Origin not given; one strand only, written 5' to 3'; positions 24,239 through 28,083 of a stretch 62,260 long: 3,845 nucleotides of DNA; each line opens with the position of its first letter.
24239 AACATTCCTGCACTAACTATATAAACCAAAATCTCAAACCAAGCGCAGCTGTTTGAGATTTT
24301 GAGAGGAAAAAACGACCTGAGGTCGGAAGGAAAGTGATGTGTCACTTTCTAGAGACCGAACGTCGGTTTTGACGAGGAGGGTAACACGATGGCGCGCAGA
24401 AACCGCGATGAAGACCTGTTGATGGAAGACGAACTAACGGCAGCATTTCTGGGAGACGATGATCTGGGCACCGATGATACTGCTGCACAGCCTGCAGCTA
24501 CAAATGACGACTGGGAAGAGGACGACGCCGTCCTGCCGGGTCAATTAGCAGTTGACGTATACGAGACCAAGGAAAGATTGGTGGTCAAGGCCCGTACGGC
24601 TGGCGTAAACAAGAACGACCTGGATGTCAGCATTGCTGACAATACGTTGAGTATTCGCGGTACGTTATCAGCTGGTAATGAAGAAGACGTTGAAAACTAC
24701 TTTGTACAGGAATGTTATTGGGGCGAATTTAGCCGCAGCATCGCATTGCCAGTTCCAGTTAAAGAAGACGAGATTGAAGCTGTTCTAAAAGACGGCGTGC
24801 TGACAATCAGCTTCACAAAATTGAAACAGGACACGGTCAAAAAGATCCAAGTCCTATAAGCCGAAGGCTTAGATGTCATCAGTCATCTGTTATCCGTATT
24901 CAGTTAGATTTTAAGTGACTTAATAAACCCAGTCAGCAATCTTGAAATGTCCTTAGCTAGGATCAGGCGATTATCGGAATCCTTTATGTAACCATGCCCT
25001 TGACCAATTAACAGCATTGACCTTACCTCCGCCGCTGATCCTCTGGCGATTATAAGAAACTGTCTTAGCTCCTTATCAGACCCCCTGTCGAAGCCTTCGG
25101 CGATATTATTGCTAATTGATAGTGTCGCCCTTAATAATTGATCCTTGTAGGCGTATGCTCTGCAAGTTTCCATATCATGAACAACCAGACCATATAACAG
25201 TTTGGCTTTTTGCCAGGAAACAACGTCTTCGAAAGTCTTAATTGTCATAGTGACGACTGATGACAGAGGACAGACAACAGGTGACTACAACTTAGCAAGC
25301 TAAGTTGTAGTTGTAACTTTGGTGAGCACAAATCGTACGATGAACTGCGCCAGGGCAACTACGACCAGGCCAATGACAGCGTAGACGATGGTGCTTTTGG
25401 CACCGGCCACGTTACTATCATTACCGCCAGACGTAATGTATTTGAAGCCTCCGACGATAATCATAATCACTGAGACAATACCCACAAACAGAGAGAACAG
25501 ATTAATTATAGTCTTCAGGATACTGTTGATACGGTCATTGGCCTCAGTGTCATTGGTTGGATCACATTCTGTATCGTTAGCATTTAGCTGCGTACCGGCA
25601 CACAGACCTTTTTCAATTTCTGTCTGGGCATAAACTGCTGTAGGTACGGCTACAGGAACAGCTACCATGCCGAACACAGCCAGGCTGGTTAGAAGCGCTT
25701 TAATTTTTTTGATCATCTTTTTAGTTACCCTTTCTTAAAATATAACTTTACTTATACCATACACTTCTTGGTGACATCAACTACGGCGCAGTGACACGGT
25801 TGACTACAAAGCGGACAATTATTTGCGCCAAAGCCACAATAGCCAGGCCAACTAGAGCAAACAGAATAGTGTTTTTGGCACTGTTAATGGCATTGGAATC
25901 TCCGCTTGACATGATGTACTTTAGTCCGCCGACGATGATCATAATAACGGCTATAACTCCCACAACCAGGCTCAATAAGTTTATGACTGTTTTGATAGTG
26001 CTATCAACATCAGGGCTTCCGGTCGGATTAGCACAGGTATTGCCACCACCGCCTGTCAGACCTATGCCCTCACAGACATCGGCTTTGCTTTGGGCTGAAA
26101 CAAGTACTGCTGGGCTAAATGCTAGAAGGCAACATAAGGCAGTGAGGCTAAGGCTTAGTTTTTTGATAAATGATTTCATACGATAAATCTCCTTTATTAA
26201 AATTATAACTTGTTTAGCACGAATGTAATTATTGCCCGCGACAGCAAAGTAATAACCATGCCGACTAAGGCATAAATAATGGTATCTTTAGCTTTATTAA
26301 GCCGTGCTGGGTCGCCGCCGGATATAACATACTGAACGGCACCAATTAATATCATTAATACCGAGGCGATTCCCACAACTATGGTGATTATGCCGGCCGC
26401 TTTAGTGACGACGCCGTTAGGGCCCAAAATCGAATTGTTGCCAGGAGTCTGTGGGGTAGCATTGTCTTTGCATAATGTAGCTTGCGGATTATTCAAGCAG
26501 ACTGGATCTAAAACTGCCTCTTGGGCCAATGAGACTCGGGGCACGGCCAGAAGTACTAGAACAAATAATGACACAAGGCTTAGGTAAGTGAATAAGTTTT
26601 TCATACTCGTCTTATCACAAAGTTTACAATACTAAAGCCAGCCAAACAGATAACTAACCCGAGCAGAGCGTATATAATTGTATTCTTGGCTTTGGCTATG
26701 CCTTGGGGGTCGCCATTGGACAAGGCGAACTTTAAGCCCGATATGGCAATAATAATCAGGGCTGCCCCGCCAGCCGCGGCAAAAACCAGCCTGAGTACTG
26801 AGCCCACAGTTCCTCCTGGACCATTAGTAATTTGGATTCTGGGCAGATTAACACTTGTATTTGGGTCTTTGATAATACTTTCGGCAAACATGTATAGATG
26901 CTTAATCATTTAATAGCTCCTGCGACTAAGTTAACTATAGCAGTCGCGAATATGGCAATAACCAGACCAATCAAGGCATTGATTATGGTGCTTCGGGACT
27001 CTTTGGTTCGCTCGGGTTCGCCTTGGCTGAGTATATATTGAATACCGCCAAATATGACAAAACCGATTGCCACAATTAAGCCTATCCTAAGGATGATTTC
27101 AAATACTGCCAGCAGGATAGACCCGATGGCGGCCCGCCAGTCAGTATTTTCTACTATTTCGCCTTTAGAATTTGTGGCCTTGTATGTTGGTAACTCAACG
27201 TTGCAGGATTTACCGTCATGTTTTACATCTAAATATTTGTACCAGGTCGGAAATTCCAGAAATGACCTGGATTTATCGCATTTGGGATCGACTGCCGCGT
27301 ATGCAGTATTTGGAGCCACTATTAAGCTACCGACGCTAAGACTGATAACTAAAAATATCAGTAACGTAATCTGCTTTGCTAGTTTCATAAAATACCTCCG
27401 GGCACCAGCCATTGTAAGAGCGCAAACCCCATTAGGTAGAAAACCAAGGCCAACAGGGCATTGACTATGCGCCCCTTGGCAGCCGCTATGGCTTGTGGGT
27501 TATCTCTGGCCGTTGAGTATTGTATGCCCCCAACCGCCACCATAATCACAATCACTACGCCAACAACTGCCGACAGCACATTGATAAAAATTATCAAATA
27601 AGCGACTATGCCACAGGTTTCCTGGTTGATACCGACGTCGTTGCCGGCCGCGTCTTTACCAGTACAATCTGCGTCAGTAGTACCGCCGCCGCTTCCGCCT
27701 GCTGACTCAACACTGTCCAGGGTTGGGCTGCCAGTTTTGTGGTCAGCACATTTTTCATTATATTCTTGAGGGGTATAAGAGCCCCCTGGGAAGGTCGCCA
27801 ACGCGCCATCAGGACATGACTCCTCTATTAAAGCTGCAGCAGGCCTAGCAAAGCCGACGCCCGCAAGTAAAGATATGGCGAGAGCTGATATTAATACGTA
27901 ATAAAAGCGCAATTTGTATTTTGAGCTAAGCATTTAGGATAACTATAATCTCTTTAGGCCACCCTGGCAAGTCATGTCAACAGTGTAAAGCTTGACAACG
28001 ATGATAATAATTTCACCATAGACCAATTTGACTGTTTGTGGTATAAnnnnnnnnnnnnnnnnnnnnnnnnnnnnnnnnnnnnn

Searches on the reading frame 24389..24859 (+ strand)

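Call 9: search_protein_families(library=pfam, proteins=[window:24389-24859:+], max_evalue=0.01)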
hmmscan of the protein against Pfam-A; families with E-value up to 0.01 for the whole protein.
window:24389-24859:+ (156 aa): 2 families
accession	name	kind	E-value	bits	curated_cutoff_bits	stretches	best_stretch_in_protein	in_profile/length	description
PF00011.27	HSP20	-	3.6e-19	69.2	20.8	1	57-155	2-101/102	Hsp20/alpha crystallin family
PF17886.7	ArsA_HSP20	-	1.1e-06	28.5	22.5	1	64-142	4-63/63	HSP20-like domain found in ArsA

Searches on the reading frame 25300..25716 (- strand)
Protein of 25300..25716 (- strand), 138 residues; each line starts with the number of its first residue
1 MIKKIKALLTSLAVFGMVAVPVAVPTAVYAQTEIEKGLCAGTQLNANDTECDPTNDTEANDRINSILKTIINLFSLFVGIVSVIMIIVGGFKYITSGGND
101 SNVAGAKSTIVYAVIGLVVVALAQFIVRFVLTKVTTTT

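Call 8: search_protein_families(library=pfam, proteins=[window:25300-25716:-], max_evalue=0.01)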
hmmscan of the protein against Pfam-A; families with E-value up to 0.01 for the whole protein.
window:25300-25716:- (138 aa): 3 families
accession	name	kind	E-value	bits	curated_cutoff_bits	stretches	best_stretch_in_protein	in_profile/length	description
PF18895.5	T4SS_pilin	-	6.3e-13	49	26.6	1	61-130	3-71/71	Type IV secretion system pilin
PF04956.18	TrbC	-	1.9e-06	28.5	27.9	1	59-129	33-97/98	TrbC/VIRB2 pilin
PF04290.18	DctQ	-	0.0021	18.4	28.3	1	64-133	62-129/132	Tripartite ATP-independent periplasmic transporters, DctQ component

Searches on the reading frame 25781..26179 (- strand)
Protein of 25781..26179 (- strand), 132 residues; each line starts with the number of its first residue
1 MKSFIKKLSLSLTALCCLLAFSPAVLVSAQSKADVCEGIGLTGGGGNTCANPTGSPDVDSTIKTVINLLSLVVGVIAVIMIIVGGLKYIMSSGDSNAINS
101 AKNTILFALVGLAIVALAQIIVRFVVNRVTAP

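Call 8: search_protein_families(library=pfam, proteins=[window:25781-26179:-], max_evalue=0.01)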
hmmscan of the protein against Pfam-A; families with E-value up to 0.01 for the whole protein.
window:25781-26179:- (132 aa): 4 families
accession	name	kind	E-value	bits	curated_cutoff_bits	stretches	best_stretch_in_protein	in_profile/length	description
PF18895.5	T4SS_pilin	-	3.8e-10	40.1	26.6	1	61-125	8-71/71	Type IV secretion system pilin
PF04956.18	TrbC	-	6.4e-05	23.5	27.9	1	53-124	33-97/98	TrbC/VIRB2 pilin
PF19607.4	DUF6112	-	0.00039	20.6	25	1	60-119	14-74/88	Family of unknown function (DUF6112)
PF02322.20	Cyt_bd_oxida_II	-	0.0047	16.8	35.6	1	58-121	145-207/302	Cytochrome bd terminal oxidase subunit II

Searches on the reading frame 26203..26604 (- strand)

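Call 8: search_protein_families(library=pfam, proteins=[window:26203-26604:-], max_evalue=0.01)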
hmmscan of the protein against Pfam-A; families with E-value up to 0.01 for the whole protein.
window:26203-26604:- (133 aa): 1 family
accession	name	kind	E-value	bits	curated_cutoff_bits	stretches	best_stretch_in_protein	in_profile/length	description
PF18895.5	T4SS_pilin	-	4.4e-08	33.5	26.6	1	68-129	11-71/71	Type IV secretion system pilin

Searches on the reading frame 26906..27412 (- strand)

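Call 8: search_protein_families(library=pfam, proteins=[window:26906-27412:-], max_evalue=0.01)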
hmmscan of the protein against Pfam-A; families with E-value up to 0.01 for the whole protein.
window:26906-27412:- (168 aa): 3 families
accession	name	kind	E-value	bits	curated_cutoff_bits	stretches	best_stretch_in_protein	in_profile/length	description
PF18895.5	T4SS_pilin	-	1.3e-10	41.6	26.6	1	95-163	4-71/71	Type IV secretion system pilin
PF07843.16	DUF1634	-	0.0018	18.8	27.5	1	107-158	4-54/102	Protein of unknown function (DUF1634)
PF04956.18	TrbC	-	0.006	17.2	27.9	1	98-162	39-97/98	TrbC/VIRB2 pilin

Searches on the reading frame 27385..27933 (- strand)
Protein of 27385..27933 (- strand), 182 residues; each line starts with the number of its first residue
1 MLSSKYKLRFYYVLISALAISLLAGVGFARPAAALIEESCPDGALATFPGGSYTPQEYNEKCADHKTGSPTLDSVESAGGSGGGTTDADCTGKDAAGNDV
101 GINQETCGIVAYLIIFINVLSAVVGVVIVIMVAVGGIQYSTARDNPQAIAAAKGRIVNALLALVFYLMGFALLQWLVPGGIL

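Call 8: search_protein_families(library=pfam, proteins=[window:27385-27933:-], max_evalue=0.01)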
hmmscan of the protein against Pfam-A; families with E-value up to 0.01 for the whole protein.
window:27385-27933:- (182 aa): 1 family
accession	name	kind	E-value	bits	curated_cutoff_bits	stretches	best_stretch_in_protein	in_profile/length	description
PF18895.5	T4SS_pilin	-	1.4e-05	25.5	26.6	1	118-167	14-62/71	Type IV secretion system pilin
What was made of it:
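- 25300..27933 (-): Five tandem T4SS pilin (VirB2-like) genes, locus context. PF18895 T4SS_pilin in all five, at E 6e-13 to 1e-5 (call 8).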
